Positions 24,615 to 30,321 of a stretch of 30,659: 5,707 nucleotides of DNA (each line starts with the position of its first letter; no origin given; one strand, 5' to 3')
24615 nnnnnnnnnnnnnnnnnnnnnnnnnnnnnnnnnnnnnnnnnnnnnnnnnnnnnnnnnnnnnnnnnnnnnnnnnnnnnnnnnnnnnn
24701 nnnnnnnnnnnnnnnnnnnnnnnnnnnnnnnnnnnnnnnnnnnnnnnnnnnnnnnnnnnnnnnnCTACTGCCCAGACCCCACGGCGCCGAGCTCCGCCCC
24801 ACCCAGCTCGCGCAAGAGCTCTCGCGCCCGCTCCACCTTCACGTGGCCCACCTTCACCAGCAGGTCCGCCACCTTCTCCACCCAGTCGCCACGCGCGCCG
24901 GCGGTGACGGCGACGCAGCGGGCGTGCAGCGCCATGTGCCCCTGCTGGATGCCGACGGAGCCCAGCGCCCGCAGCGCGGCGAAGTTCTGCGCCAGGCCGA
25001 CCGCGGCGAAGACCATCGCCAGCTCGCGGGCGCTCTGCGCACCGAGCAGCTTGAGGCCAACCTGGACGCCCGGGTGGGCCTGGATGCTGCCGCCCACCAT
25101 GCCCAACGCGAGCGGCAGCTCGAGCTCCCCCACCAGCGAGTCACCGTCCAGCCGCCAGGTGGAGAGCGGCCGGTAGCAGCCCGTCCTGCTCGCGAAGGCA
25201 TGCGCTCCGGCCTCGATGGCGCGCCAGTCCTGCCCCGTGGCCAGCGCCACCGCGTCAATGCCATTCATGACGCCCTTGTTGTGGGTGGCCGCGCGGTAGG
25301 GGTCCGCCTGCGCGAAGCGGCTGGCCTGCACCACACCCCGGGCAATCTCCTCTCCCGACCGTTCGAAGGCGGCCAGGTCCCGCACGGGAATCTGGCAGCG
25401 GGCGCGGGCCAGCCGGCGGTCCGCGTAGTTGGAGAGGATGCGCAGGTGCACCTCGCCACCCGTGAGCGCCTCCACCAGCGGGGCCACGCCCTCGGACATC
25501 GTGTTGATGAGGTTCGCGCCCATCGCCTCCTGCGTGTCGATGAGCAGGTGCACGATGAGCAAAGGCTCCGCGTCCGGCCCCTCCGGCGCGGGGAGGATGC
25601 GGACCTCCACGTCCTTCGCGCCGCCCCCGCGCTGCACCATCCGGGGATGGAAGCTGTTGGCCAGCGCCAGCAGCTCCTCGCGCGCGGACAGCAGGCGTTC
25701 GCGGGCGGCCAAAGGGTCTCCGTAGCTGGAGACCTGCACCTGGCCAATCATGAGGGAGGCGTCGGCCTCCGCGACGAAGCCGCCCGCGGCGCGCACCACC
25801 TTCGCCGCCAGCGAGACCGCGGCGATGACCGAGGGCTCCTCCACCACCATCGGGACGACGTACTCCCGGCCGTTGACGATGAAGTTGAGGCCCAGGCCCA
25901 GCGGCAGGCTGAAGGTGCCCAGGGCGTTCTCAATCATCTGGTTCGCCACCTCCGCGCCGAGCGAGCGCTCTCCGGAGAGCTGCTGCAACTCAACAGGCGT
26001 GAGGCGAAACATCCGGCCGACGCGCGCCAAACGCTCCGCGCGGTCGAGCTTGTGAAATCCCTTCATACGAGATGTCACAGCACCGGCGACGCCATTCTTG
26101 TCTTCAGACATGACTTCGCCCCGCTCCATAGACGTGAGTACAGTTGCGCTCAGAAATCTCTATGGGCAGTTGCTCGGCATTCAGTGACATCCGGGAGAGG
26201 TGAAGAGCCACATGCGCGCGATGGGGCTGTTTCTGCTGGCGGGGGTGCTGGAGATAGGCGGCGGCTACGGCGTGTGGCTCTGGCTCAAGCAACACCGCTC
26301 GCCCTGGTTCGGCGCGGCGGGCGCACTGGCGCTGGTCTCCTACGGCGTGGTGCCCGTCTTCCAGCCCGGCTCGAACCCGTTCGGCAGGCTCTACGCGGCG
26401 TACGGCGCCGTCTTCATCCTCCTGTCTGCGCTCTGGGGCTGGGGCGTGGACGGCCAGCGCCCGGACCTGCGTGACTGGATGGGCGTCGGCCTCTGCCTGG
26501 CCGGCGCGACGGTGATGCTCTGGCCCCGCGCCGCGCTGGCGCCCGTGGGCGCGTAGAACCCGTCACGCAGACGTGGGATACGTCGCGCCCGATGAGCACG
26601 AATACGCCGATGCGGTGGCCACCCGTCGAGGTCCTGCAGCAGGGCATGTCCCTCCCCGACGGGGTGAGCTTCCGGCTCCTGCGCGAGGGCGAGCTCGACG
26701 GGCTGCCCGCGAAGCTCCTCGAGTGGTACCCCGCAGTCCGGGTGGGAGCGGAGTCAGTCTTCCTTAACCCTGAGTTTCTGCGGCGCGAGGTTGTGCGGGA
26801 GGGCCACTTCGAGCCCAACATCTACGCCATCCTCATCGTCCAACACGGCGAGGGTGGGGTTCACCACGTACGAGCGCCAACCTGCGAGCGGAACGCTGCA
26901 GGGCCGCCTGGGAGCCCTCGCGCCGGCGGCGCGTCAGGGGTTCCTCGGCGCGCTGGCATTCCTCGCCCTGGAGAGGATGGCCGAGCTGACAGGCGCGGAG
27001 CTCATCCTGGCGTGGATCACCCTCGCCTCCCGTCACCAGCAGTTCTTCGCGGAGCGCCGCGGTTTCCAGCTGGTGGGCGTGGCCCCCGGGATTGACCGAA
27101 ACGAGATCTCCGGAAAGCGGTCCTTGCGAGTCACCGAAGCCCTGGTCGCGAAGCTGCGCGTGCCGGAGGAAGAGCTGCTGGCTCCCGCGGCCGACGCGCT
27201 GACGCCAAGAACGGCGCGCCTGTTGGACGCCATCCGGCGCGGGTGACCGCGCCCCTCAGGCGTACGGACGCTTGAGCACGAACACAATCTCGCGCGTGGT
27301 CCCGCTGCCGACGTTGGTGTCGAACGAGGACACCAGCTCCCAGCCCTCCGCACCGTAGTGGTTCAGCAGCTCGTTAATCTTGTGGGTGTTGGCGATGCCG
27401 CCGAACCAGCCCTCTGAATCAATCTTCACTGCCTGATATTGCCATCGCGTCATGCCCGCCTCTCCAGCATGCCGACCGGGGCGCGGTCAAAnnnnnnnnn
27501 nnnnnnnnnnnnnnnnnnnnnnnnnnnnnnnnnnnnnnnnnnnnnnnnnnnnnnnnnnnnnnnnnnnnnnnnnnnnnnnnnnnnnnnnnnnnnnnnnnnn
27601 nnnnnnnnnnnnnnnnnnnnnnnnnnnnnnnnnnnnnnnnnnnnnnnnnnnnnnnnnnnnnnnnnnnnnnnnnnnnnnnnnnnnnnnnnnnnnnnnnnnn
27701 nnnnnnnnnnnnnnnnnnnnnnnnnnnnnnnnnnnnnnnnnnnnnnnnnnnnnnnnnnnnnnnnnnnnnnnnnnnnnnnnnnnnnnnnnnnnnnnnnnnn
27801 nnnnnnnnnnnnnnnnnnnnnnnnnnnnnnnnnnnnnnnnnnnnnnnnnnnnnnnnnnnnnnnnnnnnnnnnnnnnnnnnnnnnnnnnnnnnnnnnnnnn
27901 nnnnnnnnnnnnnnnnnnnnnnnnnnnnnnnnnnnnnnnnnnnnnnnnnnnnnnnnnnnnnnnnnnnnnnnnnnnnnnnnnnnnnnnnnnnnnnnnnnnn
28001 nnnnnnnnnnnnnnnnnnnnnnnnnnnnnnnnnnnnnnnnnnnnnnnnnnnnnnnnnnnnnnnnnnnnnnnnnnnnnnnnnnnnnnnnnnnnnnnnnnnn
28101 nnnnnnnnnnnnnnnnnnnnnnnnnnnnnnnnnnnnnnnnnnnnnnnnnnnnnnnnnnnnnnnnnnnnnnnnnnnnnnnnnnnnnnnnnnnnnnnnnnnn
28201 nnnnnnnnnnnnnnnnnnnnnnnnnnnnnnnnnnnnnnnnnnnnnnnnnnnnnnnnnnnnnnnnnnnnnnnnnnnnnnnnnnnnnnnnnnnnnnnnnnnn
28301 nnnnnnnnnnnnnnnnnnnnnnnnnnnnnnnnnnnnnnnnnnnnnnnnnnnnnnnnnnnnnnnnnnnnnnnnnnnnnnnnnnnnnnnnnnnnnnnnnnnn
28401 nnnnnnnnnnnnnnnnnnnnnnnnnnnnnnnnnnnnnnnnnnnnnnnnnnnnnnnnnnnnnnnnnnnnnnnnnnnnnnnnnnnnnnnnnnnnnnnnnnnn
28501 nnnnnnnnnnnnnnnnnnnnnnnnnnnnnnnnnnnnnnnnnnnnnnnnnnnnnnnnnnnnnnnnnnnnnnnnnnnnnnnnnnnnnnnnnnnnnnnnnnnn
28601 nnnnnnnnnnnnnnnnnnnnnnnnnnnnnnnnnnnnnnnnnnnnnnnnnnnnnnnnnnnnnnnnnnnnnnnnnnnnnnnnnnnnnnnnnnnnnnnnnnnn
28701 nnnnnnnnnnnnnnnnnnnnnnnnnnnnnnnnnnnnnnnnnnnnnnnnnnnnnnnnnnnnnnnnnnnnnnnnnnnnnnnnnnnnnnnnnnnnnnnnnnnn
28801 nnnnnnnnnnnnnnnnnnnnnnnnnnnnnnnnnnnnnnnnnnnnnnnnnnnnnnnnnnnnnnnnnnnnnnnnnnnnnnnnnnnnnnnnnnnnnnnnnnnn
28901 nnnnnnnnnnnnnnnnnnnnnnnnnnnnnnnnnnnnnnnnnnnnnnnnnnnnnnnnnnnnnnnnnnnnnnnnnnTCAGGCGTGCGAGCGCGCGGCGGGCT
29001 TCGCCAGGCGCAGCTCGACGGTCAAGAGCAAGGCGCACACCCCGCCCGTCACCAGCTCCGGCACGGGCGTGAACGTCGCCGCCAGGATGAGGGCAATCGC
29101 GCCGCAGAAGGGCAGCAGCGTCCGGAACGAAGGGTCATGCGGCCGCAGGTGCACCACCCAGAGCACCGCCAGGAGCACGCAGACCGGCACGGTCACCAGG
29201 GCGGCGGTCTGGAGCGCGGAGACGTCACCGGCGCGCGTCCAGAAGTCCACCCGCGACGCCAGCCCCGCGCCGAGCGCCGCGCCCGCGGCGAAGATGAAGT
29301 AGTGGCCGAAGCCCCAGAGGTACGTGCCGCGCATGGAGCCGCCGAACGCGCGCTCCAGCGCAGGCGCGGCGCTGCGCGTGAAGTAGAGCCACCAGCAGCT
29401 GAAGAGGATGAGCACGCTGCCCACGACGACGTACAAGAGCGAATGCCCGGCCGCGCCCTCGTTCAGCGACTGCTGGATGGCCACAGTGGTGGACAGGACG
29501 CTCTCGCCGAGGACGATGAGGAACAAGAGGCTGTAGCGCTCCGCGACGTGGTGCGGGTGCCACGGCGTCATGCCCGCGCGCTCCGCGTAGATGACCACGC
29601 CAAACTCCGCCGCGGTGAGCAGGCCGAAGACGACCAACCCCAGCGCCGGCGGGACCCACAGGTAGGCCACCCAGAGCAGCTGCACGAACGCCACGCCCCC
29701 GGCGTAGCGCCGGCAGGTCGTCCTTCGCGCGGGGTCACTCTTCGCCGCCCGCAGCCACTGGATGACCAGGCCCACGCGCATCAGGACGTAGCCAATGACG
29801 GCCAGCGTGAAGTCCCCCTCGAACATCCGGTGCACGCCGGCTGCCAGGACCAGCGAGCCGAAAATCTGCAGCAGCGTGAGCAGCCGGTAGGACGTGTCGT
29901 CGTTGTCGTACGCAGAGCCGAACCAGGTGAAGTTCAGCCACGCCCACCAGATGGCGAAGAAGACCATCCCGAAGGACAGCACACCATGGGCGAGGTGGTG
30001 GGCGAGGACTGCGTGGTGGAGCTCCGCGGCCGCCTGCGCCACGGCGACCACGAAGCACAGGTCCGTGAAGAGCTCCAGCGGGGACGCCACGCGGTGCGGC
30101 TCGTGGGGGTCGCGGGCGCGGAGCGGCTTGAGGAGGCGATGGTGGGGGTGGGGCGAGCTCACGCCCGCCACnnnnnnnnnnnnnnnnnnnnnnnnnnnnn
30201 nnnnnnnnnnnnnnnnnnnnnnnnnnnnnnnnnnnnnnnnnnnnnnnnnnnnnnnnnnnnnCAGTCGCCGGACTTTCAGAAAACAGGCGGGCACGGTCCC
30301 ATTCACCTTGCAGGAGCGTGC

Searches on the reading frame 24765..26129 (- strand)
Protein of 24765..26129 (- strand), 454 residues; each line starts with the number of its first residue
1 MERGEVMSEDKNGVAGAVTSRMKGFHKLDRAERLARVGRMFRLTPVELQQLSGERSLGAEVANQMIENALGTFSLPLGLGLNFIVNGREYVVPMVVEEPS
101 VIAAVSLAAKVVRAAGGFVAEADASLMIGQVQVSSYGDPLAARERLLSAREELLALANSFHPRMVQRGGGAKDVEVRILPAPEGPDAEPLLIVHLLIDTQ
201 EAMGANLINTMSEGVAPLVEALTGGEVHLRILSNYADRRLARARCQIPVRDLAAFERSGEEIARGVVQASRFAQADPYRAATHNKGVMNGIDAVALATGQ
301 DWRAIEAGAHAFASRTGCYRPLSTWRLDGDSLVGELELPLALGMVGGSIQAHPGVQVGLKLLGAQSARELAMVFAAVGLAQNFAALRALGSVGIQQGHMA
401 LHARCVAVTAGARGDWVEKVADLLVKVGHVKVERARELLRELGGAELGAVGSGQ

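Call 38: search_protein_families(library=pfam, proteins=[window:24765-26129:-])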
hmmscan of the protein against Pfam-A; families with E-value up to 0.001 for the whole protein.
window:24765-26129:- (454 aa): 1 family
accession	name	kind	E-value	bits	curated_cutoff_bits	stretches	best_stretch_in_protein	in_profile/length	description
PF00368.23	HMG-CoA_red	-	1.6e-108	363.5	27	1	32-403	4-368/368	Hydroxymethylglutaryl-coenzyme A reductase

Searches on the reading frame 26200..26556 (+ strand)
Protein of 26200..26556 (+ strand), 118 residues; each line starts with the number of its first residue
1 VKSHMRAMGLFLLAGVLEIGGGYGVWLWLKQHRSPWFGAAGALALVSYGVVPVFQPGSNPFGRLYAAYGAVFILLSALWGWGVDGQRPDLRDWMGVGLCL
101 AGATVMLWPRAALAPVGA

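Call 84: search_protein_families(library=pfam, proteins=[window:26200-26556:+])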
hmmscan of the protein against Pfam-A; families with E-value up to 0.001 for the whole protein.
window:26200-26556:+ (118 aa): 2 families
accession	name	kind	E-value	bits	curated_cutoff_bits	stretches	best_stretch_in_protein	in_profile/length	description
PF02694.21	UPF0060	-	4.6e-32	110.9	24.9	1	6-108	3-103/107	Uncharacterised BCR, YnfA/UPF0060 family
PF00892.27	EamA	-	0.00064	20.4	28.2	0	68-107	95-134/135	EamA-like transporter family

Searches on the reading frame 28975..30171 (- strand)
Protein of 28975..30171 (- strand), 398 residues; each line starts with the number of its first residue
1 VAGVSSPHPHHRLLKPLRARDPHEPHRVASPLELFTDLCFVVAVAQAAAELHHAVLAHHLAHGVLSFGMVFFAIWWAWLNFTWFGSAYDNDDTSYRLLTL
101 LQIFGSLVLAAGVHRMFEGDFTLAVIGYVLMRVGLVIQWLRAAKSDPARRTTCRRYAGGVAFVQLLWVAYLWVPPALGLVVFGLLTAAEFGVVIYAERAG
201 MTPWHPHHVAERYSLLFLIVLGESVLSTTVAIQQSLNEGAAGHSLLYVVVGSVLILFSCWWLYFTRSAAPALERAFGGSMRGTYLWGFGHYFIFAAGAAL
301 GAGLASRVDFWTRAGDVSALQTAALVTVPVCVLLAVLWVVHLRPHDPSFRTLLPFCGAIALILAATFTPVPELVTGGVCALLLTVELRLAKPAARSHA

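Call 84: search_protein_families(library=pfam, proteins=[window:28975-30171:-])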
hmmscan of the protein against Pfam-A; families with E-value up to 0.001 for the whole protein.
window:28975-30171:- (398 aa): 1 family
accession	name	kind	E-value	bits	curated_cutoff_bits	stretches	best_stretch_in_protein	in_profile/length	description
PF06772.16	LtrA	-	4e-86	289.9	31.9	1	29-383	2-351/356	Bacterial low temperature requirement A protein (LtrA)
